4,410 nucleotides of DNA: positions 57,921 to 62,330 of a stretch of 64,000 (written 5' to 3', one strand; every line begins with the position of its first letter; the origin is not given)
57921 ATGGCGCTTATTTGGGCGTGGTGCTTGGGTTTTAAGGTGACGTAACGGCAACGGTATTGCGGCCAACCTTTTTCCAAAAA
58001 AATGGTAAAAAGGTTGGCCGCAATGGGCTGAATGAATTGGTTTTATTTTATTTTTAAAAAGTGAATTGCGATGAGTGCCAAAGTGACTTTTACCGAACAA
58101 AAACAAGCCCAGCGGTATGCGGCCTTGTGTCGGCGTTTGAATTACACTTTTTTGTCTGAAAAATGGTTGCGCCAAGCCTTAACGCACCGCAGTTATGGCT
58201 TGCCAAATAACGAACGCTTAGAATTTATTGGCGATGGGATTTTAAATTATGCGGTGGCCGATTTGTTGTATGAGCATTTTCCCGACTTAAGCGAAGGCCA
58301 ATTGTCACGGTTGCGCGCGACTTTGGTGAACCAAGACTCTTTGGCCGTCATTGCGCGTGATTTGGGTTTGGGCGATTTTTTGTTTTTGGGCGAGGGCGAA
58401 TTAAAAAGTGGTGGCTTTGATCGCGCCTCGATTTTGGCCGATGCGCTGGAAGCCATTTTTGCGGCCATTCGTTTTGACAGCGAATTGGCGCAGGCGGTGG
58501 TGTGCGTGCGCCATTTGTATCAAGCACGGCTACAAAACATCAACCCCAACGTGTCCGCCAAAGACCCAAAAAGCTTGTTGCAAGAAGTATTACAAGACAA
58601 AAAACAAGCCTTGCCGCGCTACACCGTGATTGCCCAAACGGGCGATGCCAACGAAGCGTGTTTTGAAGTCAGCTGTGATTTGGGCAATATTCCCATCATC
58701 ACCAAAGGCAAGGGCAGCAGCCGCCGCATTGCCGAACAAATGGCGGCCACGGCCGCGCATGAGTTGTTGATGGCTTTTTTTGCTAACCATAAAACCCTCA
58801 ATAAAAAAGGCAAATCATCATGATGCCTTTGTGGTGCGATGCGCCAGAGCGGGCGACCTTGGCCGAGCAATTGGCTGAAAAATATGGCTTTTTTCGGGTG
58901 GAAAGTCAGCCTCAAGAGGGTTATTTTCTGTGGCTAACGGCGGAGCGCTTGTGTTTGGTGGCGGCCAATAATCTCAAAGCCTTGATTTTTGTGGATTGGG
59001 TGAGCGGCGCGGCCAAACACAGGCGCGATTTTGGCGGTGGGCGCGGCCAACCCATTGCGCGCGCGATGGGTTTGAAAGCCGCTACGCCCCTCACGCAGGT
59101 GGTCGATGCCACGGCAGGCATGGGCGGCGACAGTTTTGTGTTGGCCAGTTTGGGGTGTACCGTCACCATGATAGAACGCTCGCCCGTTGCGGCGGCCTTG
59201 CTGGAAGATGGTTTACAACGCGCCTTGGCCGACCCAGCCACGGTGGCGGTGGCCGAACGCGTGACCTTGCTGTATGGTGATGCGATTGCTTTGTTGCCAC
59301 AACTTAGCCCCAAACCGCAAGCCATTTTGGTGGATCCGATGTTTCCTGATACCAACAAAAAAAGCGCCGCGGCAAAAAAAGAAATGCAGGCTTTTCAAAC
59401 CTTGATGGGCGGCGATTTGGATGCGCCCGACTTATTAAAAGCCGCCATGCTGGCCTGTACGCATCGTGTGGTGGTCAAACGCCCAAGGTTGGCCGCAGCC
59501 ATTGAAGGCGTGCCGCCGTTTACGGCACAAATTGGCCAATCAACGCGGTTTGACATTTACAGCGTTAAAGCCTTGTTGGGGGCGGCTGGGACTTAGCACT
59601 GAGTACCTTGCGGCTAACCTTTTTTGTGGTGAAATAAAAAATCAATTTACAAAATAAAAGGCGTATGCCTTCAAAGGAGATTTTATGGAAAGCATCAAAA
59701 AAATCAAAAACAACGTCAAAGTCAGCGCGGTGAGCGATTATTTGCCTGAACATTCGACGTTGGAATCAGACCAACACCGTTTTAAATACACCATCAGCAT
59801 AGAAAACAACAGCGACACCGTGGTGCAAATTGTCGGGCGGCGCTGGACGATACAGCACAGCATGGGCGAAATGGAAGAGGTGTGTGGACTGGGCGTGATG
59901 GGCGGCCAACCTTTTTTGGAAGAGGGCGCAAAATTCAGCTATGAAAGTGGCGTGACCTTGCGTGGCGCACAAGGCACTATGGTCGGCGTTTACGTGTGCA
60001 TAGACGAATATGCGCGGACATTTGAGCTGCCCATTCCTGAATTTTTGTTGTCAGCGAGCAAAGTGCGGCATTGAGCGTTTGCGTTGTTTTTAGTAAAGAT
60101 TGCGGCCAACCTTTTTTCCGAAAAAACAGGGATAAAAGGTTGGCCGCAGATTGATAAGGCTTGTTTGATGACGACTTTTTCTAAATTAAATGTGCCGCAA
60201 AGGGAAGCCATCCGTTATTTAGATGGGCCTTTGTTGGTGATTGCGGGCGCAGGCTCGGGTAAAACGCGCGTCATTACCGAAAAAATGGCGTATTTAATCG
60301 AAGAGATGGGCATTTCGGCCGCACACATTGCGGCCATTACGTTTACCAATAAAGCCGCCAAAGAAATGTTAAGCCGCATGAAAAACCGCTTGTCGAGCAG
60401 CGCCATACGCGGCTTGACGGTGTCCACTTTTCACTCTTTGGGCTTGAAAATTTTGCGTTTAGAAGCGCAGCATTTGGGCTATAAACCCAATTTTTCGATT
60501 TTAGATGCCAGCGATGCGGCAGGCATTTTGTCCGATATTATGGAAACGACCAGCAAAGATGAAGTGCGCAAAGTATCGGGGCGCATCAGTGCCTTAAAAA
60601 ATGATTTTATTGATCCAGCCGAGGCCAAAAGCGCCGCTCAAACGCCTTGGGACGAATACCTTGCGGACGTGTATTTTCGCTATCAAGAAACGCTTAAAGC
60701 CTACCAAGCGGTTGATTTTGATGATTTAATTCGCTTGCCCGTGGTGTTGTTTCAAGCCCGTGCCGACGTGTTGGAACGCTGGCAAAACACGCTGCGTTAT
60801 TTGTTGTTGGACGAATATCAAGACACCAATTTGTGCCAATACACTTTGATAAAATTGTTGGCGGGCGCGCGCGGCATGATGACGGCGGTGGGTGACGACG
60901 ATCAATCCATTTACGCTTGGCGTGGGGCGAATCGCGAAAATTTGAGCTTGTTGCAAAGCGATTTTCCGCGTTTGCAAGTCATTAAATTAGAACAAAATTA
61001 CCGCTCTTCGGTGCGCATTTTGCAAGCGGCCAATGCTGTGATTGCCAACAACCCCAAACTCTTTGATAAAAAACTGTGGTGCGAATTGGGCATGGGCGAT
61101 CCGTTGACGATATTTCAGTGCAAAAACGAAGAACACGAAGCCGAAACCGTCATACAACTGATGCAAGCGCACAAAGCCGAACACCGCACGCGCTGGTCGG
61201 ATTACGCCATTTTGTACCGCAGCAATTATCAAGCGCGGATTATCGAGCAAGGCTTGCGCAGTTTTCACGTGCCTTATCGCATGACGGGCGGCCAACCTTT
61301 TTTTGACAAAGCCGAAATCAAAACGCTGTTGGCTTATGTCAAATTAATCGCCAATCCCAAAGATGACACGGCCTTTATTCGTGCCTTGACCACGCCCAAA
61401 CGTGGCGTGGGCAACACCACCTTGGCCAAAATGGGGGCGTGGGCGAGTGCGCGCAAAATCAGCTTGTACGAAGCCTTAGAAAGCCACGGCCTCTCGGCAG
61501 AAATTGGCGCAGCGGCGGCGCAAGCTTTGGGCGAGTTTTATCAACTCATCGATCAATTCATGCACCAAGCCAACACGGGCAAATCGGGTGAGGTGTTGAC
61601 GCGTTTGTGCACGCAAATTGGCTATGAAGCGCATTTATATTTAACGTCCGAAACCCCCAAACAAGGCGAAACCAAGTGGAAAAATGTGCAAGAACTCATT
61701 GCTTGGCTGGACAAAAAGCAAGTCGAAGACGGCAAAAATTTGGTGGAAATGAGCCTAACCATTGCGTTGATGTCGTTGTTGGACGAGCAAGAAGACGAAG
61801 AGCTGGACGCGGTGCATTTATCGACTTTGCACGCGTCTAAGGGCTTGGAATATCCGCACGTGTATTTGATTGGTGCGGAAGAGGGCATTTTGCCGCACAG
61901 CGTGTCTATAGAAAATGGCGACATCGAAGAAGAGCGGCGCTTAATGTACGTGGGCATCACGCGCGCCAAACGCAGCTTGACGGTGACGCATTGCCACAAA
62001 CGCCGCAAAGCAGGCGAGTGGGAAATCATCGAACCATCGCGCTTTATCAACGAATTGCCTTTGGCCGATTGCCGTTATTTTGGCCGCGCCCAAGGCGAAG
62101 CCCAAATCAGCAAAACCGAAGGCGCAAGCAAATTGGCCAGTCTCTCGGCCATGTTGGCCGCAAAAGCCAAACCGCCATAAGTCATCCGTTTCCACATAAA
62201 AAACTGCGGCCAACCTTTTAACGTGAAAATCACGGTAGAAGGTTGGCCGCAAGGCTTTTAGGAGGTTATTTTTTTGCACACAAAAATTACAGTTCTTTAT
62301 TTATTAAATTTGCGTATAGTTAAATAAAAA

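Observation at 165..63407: Hyper-abundant 12-mer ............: candidate DNA uptake sequence unrelated to any DUS/USS I know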

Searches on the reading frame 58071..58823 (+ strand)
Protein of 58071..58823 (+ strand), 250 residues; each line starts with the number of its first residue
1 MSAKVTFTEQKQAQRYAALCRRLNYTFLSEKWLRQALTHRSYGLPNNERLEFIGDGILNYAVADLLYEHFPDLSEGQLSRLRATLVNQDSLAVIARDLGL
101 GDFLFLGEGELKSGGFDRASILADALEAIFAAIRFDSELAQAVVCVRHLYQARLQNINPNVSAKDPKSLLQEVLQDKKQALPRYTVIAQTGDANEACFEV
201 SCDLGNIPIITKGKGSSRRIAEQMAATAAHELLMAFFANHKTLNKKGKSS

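Call 35: search_protein_families(library=pfam, proteins=[window:58071-58823:+], max_evalue=0.00001)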
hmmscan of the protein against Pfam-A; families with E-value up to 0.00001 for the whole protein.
window:58071-58823:+ (250 aa): 4 families
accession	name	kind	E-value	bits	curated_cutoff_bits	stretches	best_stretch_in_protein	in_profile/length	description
PF14622.11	Ribonucleas_3_3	-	1.3e-31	109.8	35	1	31-149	3-123/128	Ribonuclease-III-like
PF00636.31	Ribonuclease_3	-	5.9e-22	78.8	27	1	48-137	1-101/102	Ribonuclease III domain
PF22935.1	RM44_endonuclase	-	2.5e-09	37.8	27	0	46-132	58-138/139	Large ribosomal subunit protein mL44, endonuclease domain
PF00035.32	dsrm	-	8.3e-09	36.3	23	1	166-230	1-63/66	Double-stranded RNA binding motif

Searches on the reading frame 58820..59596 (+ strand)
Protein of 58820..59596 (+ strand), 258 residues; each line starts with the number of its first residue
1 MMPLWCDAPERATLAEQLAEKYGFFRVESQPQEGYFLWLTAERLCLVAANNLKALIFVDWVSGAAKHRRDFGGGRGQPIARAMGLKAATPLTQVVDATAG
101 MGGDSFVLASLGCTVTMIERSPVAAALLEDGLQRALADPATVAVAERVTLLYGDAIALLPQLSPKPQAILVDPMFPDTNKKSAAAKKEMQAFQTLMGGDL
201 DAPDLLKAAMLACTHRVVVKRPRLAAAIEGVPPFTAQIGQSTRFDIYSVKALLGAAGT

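Call 80: search_protein_families(library=pfam, proteins=[window:58820-59596:+], max_evalue=0.0001)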
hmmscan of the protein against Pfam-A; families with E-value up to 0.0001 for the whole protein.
window:58820-59596:+ (258 aa): 1 family
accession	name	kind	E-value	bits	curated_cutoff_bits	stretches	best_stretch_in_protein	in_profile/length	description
PF04445.19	SAM_MT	-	1.3e-76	257.5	26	1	26-248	7-229/230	Putative SAM-dependent methyltransferase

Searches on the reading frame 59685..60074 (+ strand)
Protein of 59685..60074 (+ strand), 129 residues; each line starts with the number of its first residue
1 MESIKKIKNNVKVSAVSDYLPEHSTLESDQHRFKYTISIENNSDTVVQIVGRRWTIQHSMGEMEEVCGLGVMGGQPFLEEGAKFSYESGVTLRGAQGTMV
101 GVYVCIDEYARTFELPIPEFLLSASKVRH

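Call 80: search_protein_families(library=pfam, proteins=[window:59685-60074:+], max_evalue=0.0001)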
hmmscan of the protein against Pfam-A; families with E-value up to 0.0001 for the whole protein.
window:59685-60074:+ (129 aa): 1 family
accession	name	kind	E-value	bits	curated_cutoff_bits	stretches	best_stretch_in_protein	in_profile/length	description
PF04379.20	DUF525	-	1.7e-24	86.3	27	1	22-105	2-85/87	ApaG domain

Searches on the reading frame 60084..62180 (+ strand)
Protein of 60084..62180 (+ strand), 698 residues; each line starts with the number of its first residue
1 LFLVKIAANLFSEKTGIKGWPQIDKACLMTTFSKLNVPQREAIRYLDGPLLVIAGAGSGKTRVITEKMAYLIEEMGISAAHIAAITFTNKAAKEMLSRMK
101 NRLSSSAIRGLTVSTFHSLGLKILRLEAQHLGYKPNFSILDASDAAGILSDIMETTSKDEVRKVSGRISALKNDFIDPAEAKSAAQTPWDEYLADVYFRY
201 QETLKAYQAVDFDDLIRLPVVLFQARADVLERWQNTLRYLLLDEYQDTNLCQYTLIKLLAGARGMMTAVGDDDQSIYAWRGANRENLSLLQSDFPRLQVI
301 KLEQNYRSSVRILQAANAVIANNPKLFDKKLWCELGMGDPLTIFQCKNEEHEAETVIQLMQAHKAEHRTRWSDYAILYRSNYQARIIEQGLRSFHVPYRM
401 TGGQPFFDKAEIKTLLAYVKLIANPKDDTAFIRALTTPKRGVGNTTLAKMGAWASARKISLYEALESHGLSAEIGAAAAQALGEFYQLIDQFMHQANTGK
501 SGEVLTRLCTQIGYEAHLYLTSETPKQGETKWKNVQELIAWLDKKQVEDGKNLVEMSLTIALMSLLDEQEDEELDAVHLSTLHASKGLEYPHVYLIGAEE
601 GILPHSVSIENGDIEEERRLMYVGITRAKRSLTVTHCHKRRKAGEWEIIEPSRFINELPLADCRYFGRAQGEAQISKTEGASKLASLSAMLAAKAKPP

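Call 17: search_protein_families(library=ncbifam, proteins=[window:60084-62180:+], max_evalue=0.00001)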
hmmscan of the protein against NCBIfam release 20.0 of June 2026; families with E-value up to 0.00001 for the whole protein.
window:60084-62180:+ (698 aa): 16 families
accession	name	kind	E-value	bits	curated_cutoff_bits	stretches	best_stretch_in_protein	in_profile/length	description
TIGR01074.1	rep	equivalog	1.6e-269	895.8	951.45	1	34-691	1-667/668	DNA helicase Rep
NF008172.0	PRK10919.1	equivalog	6e-217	722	1168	1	34-695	2-671/673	DNA helicase Rep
TIGR01073.1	pcrA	equivalog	4.5e-193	643.5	911.2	1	33-662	3-635/725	DNA helicase PcrA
NF008743.0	PRK11773.1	equivalog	9.1e-168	559.8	965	1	32-661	7-639/720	DNA helicase II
TIGR01075.1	uvrD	equivalog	5e-158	527.6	1144.45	1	33-661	3-634/715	DNA helicase II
TIGR02785.1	addA_Gpos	equivalog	4.2e-50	170.6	707.65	3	361-597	565-804/1234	helicase-exonuclease AddAB subunit AddA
NF008276.0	PRK11054.1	equivalog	1.1e-43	149.8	543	2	33-129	195-288/684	DNA helicase IV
NF010487.0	PRK13909.1-4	equivalog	5.1e-34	117.7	759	2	202-421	290-525/924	RecB-like helicase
TIGR00609.1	recB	equivalog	1.3e-31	109.6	696.05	2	192-324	325-459/1175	exodeoxyribonuclease V subunit beta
TIGR02784.1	addA_alphas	equivalog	2.5e-29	102.3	860.75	2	193-322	343-495/1138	double-strand break repair helicase AddA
NF010485.0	PRK13909.1-2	equivalog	2.7e-28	98.7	650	2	196-324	287-428/909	RecB-like helicase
NF008128.0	PRK10876.1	equivalog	3.5e-13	48.1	1697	1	205-324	344-467/1181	exodeoxyribonuclease V subunit beta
NF041464.1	HelD_BACSU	equivalog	1.2e-12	46.5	419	1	232-367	542-673/779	RNA polymerase recycling motor HelD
NF010486.0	PRK13909.1-3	equivalog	1.5e-12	46.4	1109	1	232-350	326-453/921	RecB-like helicase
TIGR02773.1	addB_Gpos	equivalog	4.7e-08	31.1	903.7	0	334-400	299-366/1159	helicase-exonuclease AddAB subunit AddB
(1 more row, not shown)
